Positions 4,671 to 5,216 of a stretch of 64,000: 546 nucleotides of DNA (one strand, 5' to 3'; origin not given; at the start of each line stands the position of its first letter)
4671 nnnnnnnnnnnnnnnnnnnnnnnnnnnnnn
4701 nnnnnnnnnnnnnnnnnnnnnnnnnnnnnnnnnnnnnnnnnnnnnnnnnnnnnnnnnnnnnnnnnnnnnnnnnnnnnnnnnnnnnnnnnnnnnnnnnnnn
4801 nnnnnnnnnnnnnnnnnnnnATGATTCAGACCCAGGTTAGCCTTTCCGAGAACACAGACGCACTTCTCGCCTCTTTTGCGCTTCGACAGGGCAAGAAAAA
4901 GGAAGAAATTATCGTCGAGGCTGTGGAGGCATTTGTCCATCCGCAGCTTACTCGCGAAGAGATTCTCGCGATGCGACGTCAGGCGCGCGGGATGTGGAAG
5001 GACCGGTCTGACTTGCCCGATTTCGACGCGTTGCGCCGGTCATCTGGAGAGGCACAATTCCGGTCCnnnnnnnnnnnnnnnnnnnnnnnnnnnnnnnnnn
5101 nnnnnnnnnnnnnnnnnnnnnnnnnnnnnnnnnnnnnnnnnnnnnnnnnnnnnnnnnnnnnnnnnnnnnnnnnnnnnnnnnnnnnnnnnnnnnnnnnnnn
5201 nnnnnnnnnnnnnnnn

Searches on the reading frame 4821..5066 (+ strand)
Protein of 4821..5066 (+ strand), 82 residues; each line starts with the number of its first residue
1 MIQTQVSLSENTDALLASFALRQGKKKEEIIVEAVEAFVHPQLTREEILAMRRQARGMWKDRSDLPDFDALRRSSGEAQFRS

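Call 3: search_protein_families(library=pfam, proteins=[window:4821-5066:+], max_evalue=1)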
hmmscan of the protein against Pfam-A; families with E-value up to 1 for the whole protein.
window:4821-5066:+ (82 aa): 0 families

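Call 4: search_protein_families(library=padloc, proteins=[window:4821-5066:+], max_evalue=1)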
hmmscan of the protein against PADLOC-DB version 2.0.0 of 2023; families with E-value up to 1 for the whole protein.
window:4821-5066:+ (82 aa): 0 families

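Call 6: find_homologous_proteins(query=window:4821-5066:+, max_evalue=0.01)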
Query window:4821-5066:+ (82 aa): 23 proteins with E <= 0.01 among 27 candidates.
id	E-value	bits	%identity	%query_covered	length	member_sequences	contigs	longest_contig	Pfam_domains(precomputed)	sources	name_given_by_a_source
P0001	1.3e-44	166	100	100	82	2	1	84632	-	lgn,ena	-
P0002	1.8e-31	124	70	83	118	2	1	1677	-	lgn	-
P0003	6.1e-30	120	81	90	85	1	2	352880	-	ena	-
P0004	2.3e-27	111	73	91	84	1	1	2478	-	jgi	jgi:hypothetical protein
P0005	2.5e-27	111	72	91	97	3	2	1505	-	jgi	jgi:hypothetical protein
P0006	2.1e-26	108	71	91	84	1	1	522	-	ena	-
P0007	2.1e-26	108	73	90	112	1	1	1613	-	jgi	jgi:hypothetical protein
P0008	2.1e-26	108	70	90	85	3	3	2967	-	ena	-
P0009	2.3e-26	108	72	90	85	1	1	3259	-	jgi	jgi:hypothetical protein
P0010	3.4e-26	108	72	90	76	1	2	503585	-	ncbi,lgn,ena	-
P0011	4.2e-26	107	73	90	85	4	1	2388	-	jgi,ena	-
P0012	6.2e-26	107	72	90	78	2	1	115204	-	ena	-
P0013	1.7e-25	106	70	90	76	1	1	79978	-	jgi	jgi:hypothetical protein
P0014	1.0e-24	103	69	90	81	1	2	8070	-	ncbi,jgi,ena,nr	ncbi:MAG TPA: hypothetical protein VFD13_02405 [Candidatus Kapabacteria bacterium]|nr:hypothetical p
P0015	3.3e-24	101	70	90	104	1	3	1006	-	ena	-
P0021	3.7e-23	98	69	90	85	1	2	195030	-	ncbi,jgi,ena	jgi:hypothetical protein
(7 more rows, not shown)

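Call 7: search_protein_families(library=ncbifam, proteins=[window:4821-5066:+], max_evalue=1)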
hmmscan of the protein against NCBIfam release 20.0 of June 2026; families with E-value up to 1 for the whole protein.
window:4821-5066:+ (82 aa): 4 families
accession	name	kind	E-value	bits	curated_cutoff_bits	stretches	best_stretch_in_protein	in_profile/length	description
NF011410.0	PRK14837.1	equivalog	0.0047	16.5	342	1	2-78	113-184/230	undecaprenyl pyrophosphate synthase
NF041254.1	motor_HelR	exception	0.027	12.7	750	1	39-79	412-451/706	RNA polymerase recycling motor ATPase HelR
NF011407.0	PRK14833.1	equivalog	0.057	13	325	1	9-79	118-186/233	di-trans,poly-cis-decaprenylcistransferase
NF048017.1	antitoxin_RelB_like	equivalog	0.093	13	50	1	8-37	2-31/70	type II toxin-antitoxin system RelB family antitoxin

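Call 8: find_encoding_contigs(protein=P0003, flank=4000, max_places=3)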
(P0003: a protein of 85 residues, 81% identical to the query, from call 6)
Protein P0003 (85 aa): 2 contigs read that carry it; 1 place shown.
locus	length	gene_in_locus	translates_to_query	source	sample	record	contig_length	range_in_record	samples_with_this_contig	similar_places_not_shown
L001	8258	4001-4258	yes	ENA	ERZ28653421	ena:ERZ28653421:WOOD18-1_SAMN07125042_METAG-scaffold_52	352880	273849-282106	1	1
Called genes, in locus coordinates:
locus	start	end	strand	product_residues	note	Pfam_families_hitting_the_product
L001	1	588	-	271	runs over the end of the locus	-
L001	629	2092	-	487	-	-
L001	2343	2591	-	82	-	PF04255:DUF433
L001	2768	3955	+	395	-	PF00266:Aminotran_5, PF01041:DegT_DnrJ_EryC1 (weak), PF01053:Cys_Met_Meta_PP (faint), PF01212:Beta_elim_lyase (weak)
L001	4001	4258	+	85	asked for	-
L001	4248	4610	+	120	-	PF01850:PIN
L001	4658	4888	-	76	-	PF04255:DUF433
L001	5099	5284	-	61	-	PF07927:HicA_toxin (weak)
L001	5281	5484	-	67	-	-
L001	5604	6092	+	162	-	-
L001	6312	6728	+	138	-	PF01592:NifU_N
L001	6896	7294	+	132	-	PF01521:Fe-S_biosyn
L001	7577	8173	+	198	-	-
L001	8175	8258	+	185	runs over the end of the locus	-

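Call 9: find_encoding_contigs(protein=P0010, flank=4000, max_places=3)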
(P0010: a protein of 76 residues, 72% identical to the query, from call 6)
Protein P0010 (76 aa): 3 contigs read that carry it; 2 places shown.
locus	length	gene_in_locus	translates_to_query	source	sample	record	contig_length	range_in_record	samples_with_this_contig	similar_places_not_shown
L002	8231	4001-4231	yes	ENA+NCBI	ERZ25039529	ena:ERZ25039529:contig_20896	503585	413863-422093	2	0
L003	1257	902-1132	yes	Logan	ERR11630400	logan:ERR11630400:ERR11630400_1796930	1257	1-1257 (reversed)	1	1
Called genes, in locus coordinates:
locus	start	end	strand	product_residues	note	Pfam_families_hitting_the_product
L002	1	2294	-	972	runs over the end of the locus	PF02347:GDC-P, PF00266:Aminotran_5 (faint), PF02347:GDC-P, PF01212:Beta_elim_lyase (weak), PF21478:GcvP2_C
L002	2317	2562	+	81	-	-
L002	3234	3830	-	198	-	-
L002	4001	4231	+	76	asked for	-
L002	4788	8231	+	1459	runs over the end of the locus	-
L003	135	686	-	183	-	-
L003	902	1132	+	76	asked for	-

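Call 10: find_encoding_contigs(protein=P0012, flank=4000, max_places=3)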
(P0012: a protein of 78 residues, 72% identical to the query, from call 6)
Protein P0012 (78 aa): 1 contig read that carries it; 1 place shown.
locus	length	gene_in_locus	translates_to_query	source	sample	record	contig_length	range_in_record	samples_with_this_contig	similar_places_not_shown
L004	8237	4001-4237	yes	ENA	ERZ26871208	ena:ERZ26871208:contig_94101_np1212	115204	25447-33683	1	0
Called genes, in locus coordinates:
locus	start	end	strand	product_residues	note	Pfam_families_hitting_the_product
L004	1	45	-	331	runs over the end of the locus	PF02470:MlaD, PF28544:Helical_needle (faint)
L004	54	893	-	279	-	PF00005:ABC_tran, PF13304:AAA_21 (faint)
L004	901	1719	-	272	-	PF02405:MlaE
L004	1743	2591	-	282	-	-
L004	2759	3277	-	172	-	PF03938:OmpH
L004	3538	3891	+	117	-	-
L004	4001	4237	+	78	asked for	-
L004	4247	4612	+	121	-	PF01850:PIN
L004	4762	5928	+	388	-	PF18962:Por_Secre_tail (weak)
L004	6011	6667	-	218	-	PF01121:CoaE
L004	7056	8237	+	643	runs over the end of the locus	PF07676:PD40, PF00691:OmpA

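Call 12: find_encoding_contigs(protein=P0021, flank=4000, max_places=3)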
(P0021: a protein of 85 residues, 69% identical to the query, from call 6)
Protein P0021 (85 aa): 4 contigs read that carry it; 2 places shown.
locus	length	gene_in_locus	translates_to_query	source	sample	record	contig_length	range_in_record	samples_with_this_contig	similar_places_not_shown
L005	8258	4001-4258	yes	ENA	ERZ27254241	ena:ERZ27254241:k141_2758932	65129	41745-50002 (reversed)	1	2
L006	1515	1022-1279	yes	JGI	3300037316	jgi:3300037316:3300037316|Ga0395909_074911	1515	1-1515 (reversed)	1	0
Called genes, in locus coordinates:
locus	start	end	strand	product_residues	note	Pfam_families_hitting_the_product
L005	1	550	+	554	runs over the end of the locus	PF13177:DNA_pol3_delta2, PF13604:AAA_30 (faint), PF00004:AAA, PF07728:AAA_5 (weak), PF13401:AAA_22 (weak), PF22608:DNAX_ATPase_lid, PF12169:DNA_pol3_gamma3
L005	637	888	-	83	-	PF01649:Ribosomal_S20p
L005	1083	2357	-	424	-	-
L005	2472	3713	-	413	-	-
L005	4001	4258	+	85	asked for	-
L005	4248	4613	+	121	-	PF01850:PIN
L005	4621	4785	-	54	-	-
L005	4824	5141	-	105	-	PF22277:EncFtn-like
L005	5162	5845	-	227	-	PF05988:DUF899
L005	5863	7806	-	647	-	PF14559:TPR_19 (faint)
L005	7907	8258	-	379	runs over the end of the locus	PF22544:HYDIN_VesB_CFA65-like_Ig, PF18962:Por_Secre_tail (faint)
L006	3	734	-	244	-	?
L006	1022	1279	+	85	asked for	-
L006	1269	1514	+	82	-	?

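Call 13: find_encoding_contigs(protein=P0013, flank=4000, max_places=3)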
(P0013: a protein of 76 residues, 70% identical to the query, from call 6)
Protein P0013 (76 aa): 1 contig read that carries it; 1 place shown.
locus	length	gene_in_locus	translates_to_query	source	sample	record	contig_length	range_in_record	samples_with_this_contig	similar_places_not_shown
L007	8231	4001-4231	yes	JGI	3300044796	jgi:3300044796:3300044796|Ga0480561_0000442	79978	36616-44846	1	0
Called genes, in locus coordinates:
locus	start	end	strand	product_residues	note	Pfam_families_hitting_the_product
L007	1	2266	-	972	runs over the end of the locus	PF02347:GDC-P, PF00266:Aminotran_5 (faint), PF02347:GDC-P, PF01212:Beta_elim_lyase (weak), PF21478:GcvP2_C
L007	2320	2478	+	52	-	-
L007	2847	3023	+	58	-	-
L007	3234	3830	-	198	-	-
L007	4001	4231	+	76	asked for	-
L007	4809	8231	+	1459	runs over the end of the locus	-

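Call 18: find_encoding_contigs(protein=P0014, flank=8000, max_places=4)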
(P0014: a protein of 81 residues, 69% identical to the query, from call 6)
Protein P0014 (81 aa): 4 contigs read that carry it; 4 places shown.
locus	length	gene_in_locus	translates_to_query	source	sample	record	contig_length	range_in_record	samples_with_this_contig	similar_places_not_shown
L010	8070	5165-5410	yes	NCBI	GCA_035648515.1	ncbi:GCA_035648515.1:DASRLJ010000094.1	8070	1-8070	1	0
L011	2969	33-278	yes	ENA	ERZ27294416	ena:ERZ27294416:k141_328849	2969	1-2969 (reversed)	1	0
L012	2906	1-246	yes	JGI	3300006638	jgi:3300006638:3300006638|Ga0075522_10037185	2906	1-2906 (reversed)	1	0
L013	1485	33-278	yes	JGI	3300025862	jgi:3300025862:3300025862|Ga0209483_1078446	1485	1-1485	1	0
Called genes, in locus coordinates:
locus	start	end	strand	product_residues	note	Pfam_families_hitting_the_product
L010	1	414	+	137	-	PF08327:AHSA1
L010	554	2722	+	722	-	PF25852:DUF6242_C (faint), PF02012:BNR (faint), PF15902:Sortilin-Vps10 (weak), PF13860:FlgD_ig (weak)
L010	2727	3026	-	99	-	PF05016:ParE_toxin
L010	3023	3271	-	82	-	-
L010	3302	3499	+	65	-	-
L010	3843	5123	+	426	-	PF05221:AdoHcyase, PF00670:AdoHcyase_NAD, PF02826:2-Hacid_dh_C, PF07991:KARI_N (weak)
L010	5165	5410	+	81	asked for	-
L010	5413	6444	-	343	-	PF01075:Glyco_transf_9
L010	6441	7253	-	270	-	PF03279:Lip_A_acyltrans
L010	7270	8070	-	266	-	PF20094:GWxTD_dom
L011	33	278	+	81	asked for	-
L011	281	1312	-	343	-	PF01075:Glyco_transf_9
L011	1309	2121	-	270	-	PF03279:Lip_A_acyltrans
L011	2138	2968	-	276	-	?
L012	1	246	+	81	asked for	?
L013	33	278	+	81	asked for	-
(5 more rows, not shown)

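Call 23: find_related_loci(query=A1, collection=genome_contigs, flank=3000)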
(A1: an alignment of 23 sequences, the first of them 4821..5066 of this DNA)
Query A1 (82 aa) in genome_contigs; peptide patterns used: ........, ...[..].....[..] (x = any residue, [..] = any of these).
487 stretches matched a pattern; 138 encode a relative of the query (tblastn E <= 1e-3); the best 80 are kept; 80 distinct loci.
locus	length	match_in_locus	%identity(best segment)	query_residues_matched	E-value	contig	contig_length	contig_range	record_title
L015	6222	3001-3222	72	1-74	5e-33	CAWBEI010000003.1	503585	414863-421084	MAG: Ignavibacteriota bacterium isolate MFD04780.bin.1.147 genome assembly, contig: contig_20896, whole genome shotgun s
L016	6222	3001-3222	69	1-74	1e-29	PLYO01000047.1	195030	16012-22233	MAG: Ignavibacteriae bacterium isolate palsa_1295 73.20120700_P3D.263_contig_5477, whole genome shotgun sequence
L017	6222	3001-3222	61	1-74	2e-27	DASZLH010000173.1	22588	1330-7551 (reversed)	MAG TPA_asm: Candidatus Kapaibacterium sp. isolate SMAG_U5859 k141_1808133, whole genome shotgun sequence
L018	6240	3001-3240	55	1-74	1e-24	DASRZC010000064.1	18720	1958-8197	MAG TPA_asm: Candidatus Kapaibacterium sp. isolate SMAG_U14065 k141_653024, whole genome shotgun sequence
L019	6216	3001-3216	57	4-74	7e-21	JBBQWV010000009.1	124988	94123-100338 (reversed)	MAG: Candidatus Kapaibacterium sp. isolate Co_metawrap_2078 Cmw_2078_k141_30003841_length_124988_cov_26.9983, whole geno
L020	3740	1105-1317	46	1-72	8e-16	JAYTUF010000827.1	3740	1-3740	MAG: Anatilimnocola sp. isolate GFS_5507 GFS_5507_826, whole genome shotgun sequence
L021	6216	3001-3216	49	1-73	1e-15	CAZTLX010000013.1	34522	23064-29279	MAG TPA_asm: uncultured Phycisphaeraceae bacterium isolate SRP072547_co1_236 genome assembly, contig: NODE_1468_length_3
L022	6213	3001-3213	45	1-72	2e-15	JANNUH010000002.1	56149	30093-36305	MAG: Desulfobacterales bacterium isolate SOY_30_metabat_237 SOY_30_k141_1799648, whole genome shotgun sequence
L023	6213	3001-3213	46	1-72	5e-15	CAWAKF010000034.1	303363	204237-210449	MAG: uncultured delta proteobacterium isolate MFD02416.bin.2.107 genome assembly, contig: contig_63056, whole genome sho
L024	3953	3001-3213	46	1-72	4e-15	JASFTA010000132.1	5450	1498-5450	MAG: Desulfobacterales bacterium isolate D1103U12metaG_Bin_317 D1103U12metaG_FD_scaffold_1705_c1, whole genome shotgun s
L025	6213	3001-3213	46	1-72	5e-15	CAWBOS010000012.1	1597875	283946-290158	MAG: uncultured delta proteobacterium isolate MFD01299.bin.3.111 genome assembly, contig: contig_6052, whole genome shot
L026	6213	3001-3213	46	1-72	4e-15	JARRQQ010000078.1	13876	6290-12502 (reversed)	MAG: Sedimentisphaerales bacterium isolate Spart_206_MAG scaffold_3770, whole genome shotgun sequence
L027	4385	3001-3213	44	1-72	6e-15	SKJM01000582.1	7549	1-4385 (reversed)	MAG: Planctomycetales bacterium isolate CSSed162cmA_102R1 CSSed16-2cmA-42710, whole genome shotgun sequence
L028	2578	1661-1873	47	1-72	9e-15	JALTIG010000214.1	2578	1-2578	MAG: bacterium isolate S016_metabat2_scaf2bin.180 S016_NODE_50667_length_2578_cov_1.755202, whole genome shotgun sequenc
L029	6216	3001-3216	42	1-73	9e-15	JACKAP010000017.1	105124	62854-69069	MAG: Calditrichia bacterium isolate HK-STAS-CALD-2 HK-STAS-CALD-2_17, whole genome shotgun sequence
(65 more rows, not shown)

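Call 24: search_solved_structures(query=A1, max_evalue=10, show_alignments=2)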
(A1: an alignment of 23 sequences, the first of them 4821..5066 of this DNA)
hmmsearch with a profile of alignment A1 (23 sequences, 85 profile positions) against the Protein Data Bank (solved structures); distinct sequences matched with E-value up to 10: 4.
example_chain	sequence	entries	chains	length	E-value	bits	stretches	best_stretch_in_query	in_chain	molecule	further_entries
4me7_E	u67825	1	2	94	8.6e-05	25.7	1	4-60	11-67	Antitoxin EndoAI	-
7ak7_C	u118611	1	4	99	0.28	14.5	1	15-84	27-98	CopG family transcriptional regulator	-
3hqg_A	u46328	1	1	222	1.4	12.2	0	29-73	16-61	Type-2 restriction enzyme EcoRII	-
6nz1_A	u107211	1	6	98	2.6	11.4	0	30-80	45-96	Design construct XXA_GVDQ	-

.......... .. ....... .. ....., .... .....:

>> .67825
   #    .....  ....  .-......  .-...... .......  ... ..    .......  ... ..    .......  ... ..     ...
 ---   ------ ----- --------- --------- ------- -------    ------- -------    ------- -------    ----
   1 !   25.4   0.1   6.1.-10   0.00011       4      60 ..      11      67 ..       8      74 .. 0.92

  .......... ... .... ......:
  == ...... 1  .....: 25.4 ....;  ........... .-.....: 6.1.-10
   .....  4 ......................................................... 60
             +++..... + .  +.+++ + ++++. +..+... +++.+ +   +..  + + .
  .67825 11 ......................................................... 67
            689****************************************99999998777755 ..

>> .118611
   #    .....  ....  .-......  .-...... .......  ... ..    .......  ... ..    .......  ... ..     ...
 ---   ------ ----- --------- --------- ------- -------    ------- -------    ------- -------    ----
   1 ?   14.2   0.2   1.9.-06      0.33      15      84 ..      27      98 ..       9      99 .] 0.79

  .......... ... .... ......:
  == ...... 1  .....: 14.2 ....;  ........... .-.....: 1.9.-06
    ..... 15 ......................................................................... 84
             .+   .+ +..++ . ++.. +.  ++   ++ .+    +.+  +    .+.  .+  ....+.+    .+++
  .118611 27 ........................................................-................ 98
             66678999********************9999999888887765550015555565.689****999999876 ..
